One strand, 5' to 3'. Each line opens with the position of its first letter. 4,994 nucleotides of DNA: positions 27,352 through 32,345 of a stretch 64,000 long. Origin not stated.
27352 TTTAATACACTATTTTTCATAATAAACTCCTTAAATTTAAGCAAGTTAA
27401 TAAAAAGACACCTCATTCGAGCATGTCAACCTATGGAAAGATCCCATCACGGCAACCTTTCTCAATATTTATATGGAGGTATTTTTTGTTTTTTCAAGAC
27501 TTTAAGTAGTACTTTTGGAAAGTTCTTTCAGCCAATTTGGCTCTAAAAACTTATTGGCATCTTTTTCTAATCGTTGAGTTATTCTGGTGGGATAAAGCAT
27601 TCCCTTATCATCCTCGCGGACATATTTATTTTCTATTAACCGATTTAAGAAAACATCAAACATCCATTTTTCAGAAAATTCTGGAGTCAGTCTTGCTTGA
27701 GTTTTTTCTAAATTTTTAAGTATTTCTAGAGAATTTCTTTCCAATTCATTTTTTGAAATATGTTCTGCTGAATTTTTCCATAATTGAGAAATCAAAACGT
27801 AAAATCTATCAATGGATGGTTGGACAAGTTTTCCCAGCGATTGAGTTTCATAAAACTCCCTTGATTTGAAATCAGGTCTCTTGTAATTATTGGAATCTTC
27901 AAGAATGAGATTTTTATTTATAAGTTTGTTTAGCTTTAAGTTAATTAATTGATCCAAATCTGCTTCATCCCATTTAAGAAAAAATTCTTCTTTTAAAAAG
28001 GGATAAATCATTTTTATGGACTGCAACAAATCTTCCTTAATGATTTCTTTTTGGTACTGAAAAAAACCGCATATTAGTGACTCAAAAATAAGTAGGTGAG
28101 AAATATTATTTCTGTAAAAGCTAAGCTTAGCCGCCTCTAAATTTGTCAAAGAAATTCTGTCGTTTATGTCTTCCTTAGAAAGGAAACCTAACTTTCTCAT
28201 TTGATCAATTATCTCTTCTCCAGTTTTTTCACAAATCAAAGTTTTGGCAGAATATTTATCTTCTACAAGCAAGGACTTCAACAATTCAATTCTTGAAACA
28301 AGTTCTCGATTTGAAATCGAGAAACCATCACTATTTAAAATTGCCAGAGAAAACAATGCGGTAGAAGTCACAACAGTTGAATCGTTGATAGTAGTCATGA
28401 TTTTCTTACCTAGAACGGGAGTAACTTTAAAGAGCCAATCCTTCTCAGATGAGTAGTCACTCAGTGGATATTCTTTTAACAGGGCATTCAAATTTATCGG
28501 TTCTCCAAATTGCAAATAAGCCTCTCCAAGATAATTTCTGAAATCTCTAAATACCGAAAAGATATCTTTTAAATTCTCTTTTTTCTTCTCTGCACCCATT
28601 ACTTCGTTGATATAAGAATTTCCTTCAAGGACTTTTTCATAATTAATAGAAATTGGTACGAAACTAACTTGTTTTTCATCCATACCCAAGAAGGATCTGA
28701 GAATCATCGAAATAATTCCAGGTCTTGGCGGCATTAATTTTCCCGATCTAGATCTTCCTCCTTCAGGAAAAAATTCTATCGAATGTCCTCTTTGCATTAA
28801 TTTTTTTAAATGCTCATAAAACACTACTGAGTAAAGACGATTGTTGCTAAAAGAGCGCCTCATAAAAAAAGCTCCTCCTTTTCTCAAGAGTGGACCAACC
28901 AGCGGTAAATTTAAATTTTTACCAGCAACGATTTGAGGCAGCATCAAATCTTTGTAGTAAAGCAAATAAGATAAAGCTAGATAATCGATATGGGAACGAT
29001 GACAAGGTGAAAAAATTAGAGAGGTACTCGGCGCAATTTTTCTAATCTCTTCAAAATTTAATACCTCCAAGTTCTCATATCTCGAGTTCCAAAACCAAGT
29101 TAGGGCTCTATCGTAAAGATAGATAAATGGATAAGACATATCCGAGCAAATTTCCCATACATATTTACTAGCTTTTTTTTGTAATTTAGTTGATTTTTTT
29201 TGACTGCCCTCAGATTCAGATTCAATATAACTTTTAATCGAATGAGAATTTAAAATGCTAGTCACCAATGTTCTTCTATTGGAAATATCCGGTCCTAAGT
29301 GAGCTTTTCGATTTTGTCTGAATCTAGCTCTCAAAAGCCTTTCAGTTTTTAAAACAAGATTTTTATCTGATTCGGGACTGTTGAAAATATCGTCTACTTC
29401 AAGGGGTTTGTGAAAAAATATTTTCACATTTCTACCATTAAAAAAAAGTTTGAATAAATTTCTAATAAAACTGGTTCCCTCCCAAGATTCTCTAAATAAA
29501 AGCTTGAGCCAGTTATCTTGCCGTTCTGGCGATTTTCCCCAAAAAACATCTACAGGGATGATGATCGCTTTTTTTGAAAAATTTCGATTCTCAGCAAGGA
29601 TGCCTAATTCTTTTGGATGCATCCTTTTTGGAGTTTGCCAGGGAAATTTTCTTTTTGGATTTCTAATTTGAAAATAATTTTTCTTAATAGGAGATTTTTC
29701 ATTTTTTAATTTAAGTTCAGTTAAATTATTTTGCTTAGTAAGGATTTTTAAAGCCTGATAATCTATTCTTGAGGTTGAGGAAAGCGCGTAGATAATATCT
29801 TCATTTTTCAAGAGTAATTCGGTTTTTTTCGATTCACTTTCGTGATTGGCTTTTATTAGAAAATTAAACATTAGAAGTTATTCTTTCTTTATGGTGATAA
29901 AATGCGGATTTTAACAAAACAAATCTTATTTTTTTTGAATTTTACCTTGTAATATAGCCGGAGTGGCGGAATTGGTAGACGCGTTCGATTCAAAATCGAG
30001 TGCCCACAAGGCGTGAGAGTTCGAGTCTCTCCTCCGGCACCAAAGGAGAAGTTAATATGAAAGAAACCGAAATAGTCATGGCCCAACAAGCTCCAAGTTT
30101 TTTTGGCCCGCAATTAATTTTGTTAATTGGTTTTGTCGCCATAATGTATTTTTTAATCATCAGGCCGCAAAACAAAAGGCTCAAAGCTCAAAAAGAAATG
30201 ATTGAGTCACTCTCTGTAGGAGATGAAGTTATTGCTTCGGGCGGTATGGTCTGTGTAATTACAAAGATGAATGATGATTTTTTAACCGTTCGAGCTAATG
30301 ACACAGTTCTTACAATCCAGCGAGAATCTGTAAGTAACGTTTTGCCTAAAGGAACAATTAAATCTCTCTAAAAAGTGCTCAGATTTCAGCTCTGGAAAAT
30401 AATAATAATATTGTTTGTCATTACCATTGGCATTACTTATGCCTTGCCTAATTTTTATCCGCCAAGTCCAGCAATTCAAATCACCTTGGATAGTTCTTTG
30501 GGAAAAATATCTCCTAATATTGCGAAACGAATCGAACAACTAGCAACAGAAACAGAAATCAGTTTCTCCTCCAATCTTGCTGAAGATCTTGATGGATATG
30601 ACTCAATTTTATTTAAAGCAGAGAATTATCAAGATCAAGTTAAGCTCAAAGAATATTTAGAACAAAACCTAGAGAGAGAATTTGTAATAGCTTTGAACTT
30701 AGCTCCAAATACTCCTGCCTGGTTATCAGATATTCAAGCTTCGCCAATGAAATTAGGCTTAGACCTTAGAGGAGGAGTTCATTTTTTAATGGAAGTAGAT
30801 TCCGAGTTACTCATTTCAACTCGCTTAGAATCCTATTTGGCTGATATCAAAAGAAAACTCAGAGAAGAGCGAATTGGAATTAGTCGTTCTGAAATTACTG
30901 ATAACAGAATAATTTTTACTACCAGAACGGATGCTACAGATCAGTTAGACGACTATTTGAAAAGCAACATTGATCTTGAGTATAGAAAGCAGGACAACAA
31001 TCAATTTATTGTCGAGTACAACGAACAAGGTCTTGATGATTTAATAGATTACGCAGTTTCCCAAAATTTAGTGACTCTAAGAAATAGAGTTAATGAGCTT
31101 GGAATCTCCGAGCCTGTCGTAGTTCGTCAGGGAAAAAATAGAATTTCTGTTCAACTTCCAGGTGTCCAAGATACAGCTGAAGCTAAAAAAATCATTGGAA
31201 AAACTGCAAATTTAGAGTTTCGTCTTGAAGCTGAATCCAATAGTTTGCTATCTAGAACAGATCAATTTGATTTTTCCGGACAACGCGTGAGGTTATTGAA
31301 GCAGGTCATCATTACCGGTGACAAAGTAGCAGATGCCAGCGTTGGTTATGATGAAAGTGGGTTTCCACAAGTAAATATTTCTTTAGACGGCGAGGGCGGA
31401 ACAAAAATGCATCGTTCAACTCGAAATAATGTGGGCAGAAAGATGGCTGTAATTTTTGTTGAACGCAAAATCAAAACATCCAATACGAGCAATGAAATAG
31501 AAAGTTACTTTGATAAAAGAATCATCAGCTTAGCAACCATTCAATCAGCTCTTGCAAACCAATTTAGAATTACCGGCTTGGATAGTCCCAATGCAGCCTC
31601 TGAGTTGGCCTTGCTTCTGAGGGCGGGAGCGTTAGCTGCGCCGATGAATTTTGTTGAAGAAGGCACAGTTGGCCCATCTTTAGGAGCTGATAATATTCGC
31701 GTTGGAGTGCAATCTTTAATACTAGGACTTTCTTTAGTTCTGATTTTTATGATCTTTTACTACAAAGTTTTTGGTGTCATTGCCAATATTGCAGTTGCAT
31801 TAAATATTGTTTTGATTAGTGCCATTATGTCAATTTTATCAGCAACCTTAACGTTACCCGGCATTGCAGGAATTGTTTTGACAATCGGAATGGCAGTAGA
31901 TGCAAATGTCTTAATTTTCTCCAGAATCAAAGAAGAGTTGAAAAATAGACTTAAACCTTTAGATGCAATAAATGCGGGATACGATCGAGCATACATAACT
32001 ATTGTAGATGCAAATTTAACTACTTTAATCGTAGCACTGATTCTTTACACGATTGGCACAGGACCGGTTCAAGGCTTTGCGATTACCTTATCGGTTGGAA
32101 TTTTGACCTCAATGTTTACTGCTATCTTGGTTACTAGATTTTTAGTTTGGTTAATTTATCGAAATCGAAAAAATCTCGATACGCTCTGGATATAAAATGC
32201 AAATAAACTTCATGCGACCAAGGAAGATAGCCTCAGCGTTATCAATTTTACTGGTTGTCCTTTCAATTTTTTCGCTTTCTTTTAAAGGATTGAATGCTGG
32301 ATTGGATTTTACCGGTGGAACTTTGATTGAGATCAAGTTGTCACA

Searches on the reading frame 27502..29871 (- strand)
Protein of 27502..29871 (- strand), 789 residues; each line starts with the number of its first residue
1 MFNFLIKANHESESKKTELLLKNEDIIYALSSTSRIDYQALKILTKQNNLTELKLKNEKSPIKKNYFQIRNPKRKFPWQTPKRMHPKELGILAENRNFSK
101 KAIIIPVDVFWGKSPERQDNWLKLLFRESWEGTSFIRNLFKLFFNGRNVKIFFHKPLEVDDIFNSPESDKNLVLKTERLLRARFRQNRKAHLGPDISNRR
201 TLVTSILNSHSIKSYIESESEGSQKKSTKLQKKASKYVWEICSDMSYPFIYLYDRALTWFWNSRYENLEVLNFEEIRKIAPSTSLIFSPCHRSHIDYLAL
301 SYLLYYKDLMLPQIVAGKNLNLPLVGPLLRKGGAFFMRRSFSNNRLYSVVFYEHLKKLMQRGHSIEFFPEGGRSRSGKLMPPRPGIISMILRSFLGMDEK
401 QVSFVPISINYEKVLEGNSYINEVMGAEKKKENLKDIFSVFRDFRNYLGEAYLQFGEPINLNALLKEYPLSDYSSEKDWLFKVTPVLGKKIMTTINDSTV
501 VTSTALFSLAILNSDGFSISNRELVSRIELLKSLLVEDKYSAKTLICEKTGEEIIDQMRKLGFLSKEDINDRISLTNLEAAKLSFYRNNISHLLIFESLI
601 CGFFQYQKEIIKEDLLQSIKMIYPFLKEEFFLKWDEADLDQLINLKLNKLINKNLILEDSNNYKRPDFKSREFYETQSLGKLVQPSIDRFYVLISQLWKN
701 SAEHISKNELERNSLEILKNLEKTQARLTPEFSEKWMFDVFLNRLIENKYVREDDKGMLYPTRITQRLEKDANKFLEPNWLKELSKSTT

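Call 47: search_protein_families(library=pfam, max_evalue=0.001, proteins=[window:27502-29871:-])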
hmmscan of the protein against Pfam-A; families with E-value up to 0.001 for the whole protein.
window:27502-29871:- (789 aa): 2 families
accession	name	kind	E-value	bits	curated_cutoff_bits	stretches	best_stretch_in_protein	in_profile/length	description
PF19277.4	GPAT_C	-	1.4e-71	242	25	1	420-754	1-344/344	Glycerol-3-phosphate acyltransferase C-terminal region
PF01553.26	Acyltransferase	-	1.3e-25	90.1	23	1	272-409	3-131/132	Acyltransferase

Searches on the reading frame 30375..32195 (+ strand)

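Call 47: search_protein_families(library=pfam, max_evalue=0.001, proteins=[window:30375-32195:+])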
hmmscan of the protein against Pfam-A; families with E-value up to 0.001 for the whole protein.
window:30375-32195:+ (606 aa): 7 families
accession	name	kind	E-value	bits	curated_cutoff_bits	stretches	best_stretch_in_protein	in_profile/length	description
PF22599.2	SecDF_P1_head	-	4.4e-32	110.8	27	1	299-422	8-114/114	SecDF, P1 head subdomain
PF21760.3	SecD_1st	-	2.6e-27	94.5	27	1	228-286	1-59/60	Protein translocase subunit SecDF, P1 domain, N-terminal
PF13721.11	SecD-TM1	-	8.4e-18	65.2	30.5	1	1-107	1-103/103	SecD export protein N-terminal TM region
PF02355.23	SecD_SecF_C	-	2.9e-17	63.1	20.5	1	426-593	15-185/189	Protein export membrane protein SecD/SecF, C-terminal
PF03176.21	MMPL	-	4.4e-08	32.9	20.5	1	465-584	174-292/333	MMPL family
PF00873.25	ACR_tran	-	1.6e-05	23.3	28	1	444-597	333-492/1021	AcrB/AcrD/AcrF family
PF07549.19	Sec_GG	-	2.3e-05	24.2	20.3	1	124-143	7-26/28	SecD/SecF GG Motif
